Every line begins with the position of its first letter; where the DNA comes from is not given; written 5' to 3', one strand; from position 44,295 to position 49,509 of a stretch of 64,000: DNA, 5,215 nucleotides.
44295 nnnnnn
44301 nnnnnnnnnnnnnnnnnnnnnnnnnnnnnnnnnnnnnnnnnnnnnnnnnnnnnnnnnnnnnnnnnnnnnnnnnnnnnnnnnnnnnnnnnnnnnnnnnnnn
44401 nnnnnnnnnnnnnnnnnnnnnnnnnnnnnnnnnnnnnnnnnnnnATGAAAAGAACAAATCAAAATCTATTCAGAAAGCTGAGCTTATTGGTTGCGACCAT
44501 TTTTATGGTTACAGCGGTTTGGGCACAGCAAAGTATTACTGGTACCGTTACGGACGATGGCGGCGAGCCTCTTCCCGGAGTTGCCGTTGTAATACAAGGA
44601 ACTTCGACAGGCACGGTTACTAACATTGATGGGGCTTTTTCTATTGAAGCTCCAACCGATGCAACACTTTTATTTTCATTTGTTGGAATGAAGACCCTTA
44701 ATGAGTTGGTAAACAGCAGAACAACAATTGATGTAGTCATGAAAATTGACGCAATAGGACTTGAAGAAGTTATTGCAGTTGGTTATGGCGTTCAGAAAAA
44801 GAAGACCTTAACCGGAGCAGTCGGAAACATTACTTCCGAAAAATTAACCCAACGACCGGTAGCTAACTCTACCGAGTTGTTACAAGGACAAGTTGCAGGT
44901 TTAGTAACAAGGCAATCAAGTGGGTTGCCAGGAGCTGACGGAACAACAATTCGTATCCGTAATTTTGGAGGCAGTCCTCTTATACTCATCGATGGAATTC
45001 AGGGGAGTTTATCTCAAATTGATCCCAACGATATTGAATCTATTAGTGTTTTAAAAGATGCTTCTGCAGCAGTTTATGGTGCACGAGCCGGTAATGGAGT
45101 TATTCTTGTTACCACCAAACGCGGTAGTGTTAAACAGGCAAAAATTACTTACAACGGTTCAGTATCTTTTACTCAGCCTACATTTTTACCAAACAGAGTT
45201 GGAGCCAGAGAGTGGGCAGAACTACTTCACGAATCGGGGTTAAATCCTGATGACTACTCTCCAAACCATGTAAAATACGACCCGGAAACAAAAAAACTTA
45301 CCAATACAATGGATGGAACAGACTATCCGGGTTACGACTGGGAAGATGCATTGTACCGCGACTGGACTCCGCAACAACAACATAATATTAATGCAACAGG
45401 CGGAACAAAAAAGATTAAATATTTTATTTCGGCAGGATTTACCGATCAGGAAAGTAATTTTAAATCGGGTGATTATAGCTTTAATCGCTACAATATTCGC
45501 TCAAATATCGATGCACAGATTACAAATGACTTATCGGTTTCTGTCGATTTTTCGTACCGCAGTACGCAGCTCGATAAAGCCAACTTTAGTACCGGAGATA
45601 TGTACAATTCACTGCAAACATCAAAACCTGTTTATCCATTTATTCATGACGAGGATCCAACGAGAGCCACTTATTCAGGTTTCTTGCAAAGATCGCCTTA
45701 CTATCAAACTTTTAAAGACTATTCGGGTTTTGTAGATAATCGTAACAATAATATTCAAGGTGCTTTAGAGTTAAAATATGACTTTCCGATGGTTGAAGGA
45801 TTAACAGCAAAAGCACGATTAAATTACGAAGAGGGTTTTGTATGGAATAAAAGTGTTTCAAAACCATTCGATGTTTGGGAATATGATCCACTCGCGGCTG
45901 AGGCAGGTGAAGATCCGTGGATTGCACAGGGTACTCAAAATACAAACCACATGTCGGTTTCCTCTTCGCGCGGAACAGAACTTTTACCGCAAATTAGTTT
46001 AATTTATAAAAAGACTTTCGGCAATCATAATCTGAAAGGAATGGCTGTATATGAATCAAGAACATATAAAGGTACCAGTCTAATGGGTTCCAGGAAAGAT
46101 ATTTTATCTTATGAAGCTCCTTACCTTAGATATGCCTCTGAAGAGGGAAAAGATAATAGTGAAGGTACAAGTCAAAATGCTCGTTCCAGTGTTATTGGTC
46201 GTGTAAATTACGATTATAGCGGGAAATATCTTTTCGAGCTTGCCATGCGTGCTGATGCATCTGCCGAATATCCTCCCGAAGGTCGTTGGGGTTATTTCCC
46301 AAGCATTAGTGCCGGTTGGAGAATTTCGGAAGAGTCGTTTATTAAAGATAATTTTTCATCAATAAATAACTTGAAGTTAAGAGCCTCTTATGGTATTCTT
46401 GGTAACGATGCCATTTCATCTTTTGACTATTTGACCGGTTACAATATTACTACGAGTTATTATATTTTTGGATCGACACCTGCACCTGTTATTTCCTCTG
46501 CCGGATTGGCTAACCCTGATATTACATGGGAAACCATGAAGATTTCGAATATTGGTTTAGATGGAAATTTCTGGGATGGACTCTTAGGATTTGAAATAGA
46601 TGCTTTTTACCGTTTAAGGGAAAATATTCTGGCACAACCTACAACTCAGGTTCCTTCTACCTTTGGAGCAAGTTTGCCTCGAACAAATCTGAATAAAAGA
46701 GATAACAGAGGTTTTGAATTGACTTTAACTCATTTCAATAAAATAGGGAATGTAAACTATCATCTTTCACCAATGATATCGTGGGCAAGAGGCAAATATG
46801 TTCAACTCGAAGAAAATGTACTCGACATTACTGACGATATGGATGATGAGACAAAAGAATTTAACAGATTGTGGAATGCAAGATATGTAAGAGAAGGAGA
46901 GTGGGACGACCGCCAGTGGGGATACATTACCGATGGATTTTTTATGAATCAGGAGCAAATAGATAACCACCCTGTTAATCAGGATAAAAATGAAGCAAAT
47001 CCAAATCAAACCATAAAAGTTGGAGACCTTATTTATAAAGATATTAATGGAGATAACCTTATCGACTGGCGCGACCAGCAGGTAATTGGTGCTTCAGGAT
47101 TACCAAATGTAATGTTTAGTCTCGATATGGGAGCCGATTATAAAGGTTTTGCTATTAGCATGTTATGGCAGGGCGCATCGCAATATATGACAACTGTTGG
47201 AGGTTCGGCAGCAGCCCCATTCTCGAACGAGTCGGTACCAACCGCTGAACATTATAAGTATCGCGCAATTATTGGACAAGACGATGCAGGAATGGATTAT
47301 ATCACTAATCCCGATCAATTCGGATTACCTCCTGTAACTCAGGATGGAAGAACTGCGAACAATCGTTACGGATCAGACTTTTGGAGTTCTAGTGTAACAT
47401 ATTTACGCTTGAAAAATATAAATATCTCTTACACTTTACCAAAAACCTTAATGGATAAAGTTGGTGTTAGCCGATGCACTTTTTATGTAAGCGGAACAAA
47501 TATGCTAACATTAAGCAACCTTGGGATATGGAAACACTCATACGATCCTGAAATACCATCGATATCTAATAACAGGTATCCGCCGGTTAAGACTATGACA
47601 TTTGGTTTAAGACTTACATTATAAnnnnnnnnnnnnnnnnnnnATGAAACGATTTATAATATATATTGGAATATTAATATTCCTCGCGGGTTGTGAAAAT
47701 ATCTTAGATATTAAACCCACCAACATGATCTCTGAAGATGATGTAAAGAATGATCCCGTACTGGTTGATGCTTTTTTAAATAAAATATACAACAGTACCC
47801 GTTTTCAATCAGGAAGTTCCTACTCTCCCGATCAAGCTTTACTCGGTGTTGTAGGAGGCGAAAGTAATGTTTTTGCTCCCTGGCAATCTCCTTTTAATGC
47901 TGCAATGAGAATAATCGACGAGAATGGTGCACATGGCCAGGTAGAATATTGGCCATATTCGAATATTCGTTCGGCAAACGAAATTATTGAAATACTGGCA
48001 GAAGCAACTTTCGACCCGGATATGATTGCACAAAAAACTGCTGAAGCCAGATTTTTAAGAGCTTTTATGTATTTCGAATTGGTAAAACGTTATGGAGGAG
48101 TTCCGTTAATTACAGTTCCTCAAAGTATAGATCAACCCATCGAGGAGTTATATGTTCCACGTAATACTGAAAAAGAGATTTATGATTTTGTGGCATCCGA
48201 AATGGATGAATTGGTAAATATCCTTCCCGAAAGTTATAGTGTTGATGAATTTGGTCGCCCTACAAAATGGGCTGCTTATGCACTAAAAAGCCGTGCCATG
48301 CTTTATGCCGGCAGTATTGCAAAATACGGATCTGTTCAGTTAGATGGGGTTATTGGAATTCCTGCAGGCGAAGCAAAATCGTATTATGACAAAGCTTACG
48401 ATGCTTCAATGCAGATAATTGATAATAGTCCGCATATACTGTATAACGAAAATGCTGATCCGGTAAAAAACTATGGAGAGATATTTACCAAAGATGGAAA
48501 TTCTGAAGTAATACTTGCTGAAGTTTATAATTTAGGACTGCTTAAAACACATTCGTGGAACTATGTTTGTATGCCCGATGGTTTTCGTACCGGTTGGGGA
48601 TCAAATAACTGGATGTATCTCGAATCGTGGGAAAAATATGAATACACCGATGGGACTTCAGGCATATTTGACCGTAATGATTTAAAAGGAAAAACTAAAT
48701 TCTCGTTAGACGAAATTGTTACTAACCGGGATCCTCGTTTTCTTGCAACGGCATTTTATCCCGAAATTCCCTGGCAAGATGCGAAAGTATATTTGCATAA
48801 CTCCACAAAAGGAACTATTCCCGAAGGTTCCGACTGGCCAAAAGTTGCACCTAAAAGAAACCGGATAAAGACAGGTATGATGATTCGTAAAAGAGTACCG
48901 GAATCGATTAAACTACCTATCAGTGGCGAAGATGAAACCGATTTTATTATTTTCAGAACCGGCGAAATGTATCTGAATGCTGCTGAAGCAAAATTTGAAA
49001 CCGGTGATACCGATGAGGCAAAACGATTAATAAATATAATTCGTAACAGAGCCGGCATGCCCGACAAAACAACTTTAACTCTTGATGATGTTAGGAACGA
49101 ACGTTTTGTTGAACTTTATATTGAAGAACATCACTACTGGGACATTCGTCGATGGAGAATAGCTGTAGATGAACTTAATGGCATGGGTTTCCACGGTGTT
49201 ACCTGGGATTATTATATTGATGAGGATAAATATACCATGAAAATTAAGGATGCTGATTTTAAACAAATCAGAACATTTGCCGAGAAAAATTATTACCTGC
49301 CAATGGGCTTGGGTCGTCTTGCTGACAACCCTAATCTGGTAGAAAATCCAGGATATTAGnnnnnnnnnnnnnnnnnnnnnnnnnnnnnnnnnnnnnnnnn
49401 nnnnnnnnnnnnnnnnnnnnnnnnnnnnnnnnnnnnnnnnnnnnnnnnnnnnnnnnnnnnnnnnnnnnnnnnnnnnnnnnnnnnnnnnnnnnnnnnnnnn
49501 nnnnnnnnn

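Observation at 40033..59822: Sulfated-glycan PUL whose only candidate depolymerases are two unassigned beta-helix paralogues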

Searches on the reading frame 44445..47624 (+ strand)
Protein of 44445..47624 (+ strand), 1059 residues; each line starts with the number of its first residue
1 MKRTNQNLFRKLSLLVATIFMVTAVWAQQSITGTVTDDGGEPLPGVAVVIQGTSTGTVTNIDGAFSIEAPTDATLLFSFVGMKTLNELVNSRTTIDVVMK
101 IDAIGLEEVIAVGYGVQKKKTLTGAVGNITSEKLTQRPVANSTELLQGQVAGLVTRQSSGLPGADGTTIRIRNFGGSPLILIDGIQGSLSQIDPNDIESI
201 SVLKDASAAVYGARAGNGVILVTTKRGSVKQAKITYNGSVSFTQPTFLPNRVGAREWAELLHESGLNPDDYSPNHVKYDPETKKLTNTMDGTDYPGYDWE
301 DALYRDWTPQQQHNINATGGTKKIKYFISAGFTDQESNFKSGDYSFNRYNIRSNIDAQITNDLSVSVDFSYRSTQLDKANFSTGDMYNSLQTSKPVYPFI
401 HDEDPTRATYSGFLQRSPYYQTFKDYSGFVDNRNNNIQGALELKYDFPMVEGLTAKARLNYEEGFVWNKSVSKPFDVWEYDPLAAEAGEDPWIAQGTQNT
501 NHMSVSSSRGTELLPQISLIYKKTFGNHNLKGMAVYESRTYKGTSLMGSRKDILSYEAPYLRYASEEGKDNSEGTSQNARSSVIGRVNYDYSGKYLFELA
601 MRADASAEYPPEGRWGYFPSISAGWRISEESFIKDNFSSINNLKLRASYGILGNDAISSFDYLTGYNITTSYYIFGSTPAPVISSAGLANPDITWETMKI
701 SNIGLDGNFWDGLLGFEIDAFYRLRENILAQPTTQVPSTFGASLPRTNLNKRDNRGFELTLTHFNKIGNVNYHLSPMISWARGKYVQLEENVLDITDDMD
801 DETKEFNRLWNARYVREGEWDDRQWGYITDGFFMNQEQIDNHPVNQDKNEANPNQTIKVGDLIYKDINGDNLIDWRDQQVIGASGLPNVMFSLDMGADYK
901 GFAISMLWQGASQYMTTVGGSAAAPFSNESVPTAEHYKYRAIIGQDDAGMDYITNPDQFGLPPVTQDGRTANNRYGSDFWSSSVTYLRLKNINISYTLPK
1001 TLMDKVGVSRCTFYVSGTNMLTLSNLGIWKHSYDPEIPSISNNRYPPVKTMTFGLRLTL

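Call 3: search_protein_families(library=pfam, proteins=[window:44445-47624:+], max_evalue=0.01)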
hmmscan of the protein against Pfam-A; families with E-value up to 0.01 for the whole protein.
window:44445-47624:+ (1059 aa): 4 families
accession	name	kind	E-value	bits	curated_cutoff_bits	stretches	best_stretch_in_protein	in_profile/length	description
PF07715.20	Plug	-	4.1e-18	66.3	23.9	1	119-219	2-107/107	TonB-dependent Receptor Plug Domain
PF13715.12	CarbopepD_reg_2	-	9.6e-18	64.4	32.2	1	31-110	1-87/88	CarboxypepD_reg-like domain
PF13620.12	CarboxypepD_reg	-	8.3e-11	42.5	32.3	1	30-98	1-80/82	Carboxypeptidase regulatory-like domain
PF15976.11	CooC_C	-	0.0078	16.7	29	0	31-76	19-62/93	CS1-pili formation C-terminal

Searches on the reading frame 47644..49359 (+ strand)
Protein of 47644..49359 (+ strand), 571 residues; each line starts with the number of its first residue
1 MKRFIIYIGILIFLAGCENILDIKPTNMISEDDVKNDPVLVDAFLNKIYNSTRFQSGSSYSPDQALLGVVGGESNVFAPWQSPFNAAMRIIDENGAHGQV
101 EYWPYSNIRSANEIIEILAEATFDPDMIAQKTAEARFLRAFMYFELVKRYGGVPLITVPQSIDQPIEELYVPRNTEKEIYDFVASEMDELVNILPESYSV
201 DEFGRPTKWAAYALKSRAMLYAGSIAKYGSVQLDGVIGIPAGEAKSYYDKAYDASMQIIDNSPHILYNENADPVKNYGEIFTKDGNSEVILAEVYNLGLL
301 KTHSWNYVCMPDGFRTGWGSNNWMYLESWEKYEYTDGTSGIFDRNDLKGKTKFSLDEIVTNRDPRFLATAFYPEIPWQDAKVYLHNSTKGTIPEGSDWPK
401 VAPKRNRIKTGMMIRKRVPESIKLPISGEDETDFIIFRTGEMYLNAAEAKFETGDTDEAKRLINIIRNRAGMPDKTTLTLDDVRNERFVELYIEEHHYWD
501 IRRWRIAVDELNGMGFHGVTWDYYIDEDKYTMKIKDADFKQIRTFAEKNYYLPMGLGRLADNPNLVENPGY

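Call 3: search_protein_families(library=pfam, proteins=[window:47644-49359:+], max_evalue=0.01)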
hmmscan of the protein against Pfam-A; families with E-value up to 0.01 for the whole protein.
window:47644-49359:+ (571 aa): 4 families
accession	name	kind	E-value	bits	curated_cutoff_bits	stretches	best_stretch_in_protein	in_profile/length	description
PF07980.17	SusD_RagB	-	5.8e-46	157.9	23.1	1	288-571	2-297/297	SusD family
PF14322.12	SusD-like_3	-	3.4e-22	80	27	1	21-220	3-191/191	Starch-binding associating with outer membrane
PF08139.17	LPAM_1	-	0.00059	20.6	20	1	1-17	1-17/18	Prokaryotic membrane lipoprotein lipid attachment site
PF12771.13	SusD-like_2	-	0.0012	18.2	27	0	105-194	65-150/415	Starch-binding associating with outer membrane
